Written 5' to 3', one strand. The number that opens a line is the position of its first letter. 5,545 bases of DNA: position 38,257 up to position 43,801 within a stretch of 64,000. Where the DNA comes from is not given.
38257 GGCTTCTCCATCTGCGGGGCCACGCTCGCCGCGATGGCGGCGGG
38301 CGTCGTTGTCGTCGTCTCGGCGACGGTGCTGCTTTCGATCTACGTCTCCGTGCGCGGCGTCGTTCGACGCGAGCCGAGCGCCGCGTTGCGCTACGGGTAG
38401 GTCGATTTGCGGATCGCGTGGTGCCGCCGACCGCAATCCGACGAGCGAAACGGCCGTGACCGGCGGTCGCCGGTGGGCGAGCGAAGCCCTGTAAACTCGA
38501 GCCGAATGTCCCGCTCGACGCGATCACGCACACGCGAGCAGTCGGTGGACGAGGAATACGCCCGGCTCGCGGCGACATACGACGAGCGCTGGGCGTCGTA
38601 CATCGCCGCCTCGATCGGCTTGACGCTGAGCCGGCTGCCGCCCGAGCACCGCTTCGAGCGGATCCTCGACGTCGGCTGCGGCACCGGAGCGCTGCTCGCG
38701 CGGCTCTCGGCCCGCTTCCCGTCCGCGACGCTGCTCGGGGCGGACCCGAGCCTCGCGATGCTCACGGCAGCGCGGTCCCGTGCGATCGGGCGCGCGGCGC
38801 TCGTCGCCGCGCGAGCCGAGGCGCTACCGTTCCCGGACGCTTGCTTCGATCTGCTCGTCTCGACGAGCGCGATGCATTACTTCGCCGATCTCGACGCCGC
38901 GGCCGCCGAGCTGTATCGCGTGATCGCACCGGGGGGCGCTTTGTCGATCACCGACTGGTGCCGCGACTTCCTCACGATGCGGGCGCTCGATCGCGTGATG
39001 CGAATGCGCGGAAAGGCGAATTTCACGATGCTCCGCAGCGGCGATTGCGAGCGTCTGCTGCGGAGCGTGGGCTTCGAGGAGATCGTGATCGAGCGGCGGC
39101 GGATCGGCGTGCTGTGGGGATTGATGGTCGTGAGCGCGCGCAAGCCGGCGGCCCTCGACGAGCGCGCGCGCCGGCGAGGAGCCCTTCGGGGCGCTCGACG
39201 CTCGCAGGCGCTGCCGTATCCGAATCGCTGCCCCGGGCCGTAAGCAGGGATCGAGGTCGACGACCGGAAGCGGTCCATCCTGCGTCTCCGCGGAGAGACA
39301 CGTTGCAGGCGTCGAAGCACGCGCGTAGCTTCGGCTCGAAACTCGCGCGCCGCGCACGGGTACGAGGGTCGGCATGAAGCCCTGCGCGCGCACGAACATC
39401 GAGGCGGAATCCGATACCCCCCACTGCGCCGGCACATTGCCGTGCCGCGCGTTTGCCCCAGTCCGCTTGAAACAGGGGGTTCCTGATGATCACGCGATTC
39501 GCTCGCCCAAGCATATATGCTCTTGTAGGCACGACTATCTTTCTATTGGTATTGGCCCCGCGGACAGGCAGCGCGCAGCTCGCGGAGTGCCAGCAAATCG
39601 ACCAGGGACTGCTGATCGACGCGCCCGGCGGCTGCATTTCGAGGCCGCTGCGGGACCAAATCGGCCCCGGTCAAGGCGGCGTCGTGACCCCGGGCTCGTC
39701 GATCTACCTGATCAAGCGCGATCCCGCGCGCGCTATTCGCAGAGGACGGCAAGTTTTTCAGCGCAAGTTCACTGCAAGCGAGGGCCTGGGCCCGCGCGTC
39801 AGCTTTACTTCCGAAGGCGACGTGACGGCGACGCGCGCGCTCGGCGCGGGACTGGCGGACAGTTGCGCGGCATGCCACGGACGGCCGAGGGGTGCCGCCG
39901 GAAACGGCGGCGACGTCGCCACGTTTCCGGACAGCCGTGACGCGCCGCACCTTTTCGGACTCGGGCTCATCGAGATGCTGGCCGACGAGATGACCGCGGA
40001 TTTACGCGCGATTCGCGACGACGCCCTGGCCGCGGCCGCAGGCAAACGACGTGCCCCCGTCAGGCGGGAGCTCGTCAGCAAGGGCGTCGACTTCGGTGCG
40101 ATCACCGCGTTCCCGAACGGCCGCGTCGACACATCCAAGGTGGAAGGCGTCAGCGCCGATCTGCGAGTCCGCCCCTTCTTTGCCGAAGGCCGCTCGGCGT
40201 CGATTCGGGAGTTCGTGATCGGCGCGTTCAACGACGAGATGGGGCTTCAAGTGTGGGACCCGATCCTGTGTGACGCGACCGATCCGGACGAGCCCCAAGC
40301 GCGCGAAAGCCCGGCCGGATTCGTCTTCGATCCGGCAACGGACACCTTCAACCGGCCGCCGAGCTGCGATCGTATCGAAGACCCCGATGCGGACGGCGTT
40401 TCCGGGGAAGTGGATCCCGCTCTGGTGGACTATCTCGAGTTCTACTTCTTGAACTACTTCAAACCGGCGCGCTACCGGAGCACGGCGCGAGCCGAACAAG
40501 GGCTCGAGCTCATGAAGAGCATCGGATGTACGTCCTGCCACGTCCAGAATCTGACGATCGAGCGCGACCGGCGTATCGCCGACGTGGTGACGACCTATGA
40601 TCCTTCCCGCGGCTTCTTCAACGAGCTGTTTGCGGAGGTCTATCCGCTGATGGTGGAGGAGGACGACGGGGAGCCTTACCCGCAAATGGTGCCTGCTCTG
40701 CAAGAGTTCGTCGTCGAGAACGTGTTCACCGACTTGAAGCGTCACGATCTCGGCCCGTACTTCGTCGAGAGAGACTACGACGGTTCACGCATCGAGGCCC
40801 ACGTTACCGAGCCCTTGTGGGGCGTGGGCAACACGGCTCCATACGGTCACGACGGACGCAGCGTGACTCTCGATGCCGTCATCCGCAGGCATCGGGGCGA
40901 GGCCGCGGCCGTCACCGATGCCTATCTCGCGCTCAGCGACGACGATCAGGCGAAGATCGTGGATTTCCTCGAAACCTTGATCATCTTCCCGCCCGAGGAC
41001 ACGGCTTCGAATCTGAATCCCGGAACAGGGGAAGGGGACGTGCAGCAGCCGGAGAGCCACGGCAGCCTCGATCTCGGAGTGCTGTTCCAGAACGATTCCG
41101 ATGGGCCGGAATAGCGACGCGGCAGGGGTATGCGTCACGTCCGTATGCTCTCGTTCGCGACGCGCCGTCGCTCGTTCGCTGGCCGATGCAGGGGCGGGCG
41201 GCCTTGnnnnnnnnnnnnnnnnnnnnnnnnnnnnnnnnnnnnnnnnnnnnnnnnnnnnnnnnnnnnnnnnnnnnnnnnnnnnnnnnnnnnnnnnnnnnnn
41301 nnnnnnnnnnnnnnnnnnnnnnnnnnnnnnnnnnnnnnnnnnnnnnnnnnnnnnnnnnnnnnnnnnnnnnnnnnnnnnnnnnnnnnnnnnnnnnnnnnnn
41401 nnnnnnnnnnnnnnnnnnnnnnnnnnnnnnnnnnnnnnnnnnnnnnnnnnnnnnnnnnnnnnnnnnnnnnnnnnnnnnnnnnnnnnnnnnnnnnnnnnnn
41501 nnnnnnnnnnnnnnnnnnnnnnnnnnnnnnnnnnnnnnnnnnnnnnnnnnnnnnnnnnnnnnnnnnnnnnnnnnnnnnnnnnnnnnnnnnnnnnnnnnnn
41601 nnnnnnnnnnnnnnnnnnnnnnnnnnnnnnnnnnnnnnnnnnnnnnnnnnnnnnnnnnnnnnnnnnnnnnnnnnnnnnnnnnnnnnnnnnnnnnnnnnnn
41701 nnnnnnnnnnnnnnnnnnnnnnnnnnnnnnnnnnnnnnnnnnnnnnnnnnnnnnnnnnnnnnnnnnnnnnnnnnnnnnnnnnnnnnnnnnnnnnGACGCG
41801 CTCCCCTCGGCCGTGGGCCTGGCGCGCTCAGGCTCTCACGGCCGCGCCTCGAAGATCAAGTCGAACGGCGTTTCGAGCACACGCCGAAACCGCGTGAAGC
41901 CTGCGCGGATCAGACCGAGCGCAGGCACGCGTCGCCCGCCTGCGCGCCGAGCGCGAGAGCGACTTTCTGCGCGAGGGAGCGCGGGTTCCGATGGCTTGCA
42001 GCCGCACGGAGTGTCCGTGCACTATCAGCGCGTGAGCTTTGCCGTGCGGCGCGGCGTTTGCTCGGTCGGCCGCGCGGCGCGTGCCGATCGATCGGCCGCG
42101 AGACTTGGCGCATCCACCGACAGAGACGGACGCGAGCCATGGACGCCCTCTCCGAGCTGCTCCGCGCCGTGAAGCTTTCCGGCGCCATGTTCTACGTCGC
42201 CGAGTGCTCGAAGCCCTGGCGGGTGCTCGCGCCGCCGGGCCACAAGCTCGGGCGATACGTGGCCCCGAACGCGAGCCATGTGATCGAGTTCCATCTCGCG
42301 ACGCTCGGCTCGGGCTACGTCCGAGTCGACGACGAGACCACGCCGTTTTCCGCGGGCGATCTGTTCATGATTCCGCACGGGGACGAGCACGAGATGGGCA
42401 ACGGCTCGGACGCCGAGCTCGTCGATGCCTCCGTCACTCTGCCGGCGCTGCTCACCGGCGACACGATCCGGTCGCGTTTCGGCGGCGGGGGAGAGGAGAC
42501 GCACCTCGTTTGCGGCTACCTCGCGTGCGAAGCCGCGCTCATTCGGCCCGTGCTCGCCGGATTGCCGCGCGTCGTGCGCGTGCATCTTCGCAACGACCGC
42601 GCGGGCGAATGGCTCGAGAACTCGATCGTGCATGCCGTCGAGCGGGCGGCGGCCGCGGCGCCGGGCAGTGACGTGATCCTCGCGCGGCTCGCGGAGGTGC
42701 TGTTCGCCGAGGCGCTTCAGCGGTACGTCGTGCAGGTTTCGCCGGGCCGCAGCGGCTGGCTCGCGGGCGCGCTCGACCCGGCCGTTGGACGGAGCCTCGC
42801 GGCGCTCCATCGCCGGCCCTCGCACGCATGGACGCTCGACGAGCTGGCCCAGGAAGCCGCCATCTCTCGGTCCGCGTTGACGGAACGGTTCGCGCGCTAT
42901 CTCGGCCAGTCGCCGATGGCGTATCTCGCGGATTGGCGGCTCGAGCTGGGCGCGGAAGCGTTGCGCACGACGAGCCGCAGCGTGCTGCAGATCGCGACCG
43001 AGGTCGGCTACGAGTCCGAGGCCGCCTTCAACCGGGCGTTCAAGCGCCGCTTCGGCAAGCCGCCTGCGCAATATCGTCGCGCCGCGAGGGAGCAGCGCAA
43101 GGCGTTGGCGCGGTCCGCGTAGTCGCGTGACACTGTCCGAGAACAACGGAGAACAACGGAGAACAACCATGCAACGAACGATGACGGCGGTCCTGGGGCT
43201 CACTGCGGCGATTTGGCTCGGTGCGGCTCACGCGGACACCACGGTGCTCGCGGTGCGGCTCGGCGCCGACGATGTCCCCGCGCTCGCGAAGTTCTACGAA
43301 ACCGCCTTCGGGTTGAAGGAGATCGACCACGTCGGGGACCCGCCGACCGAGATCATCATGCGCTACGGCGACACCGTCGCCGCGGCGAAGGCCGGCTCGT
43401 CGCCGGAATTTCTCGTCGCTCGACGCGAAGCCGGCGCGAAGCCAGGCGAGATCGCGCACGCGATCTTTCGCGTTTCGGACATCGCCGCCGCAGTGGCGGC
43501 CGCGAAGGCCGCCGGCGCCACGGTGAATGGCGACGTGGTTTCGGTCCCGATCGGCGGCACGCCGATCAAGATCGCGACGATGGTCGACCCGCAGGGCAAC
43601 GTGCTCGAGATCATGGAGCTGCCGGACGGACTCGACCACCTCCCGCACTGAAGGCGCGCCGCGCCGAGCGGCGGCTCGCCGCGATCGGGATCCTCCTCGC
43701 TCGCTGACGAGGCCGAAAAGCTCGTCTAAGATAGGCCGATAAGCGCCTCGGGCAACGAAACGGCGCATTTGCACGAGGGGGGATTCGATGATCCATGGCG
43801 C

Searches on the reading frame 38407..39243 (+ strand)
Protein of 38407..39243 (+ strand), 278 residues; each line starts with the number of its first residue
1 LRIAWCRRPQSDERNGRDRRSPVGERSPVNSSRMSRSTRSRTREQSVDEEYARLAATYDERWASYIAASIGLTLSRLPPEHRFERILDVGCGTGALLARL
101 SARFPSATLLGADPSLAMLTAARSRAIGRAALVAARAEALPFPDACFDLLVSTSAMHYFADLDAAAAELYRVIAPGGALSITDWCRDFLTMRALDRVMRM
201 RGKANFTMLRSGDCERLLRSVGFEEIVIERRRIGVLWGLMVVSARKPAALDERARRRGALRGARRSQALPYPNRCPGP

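Call 69: search_protein_families(library=pfam, proteins=[window:38407-39243:+], max_evalue=0.001)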
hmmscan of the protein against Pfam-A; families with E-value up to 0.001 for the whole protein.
window:38407-39243:+ (278 aa): 8 families
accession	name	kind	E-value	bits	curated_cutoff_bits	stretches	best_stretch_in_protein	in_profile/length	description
PF08241.18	Methyltransf_11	-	1.5e-22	80.5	21.2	1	87-180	1-94/95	Methyltransferase domain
PF13649.12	Methyltransf_25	-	2.4e-22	79.9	27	1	86-177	1-97/97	Methyltransferase domain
PF08242.18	Methyltransf_12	-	2.3e-16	60.7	30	1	87-179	1-98/98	Methyltransferase domain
PF13847.12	Methyltransf_31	-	9.8e-16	58.2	27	1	84-195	5-119/145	Methyltransferase domain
PF13489.12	Methyltransf_23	-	2.1e-14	54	27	1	71-224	10-160/164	Methyltransferase domain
PF01209.24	Ubie_methyltran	-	8.6e-12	45.3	20.1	1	81-186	46-156/233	ubiE/COQ5 methyltransferase family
PF05175.20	MTS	-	0.00014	21.9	23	1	74-126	24-75/170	Methyltransferase small domain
PF03141.22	Methyltransf_29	-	0.00097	18.3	23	0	72-178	107-214/506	Putative S-adenosyl-L-methionine-dependent methyltransferase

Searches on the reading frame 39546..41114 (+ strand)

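Call 69: search_protein_families(library=pfam, proteins=[window:39546-41114:+], max_evalue=0.001)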
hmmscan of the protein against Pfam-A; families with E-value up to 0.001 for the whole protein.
window:39546-41114:+ (522 aa): 2 families
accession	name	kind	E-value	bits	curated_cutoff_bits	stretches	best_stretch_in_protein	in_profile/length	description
PF06537.16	DHOR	-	9.1e-11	41.3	22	1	382-478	397-499/499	Di-haem oxidoreductase, putative peroxidase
PF00034.26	Cytochrom_C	-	0.0004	22.1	21.3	0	100-130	4-36/90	Cytochrome c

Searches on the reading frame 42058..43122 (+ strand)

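Call 71: search_protein_families(library=pfam, proteins=[window:42058-43122:+], max_evalue=0.001)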
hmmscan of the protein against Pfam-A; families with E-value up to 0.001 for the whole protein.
window:42058-43122:+ (354 aa): 5 families
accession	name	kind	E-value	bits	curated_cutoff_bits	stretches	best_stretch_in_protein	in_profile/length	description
PF12852.13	Cupin_6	-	2.4e-35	122.4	26.7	1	29-224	1-182/183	Cupin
PF12833.13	HTH_18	-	1.7e-22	79.9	33.6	1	263-341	1-79/80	Helix-turn-helix domain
PF00165.29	HTH_AraC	-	1.4e-18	67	26.6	2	250-290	1-41/42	Bacterial regulatory helix-turn-helix proteins, AraC family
PF07883.17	Cupin_2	-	7.8e-07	29.2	27.2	1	77-121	20-64/70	Cupin domain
PF02311.25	AraC_binding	-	9.2e-06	25.9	21.1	1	76-130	24-78/135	AraC-like ligand binding domain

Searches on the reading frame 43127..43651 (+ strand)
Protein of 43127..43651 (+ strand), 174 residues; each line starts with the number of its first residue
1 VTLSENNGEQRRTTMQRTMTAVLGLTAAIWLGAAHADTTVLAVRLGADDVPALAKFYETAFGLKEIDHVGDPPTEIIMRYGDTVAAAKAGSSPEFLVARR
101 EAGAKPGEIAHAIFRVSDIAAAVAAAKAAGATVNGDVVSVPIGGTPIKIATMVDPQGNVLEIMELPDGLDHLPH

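Call 71: search_protein_families(library=pfam, proteins=[window:43127-43651:+], max_evalue=0.001)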
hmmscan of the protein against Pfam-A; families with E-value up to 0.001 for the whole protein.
window:43127-43651:+ (174 aa): 3 families
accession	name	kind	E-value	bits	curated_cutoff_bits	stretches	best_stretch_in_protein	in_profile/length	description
PF18029.7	Glyoxalase_6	-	1.8e-09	38.7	23.6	1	45-162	4-105/106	Glyoxalase-like domain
PF00903.31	Glyoxalase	-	1.9e-09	38.4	20.6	1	43-162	5-121/121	Glyoxalase/Bleomycin resistance protein/Dioxygenase superfamily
PF13669.12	Glyoxalase_4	-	3.4e-05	24.5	27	1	45-134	5-94/109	Glyoxalase/Bleomycin resistance protein/Dioxygenase superfamily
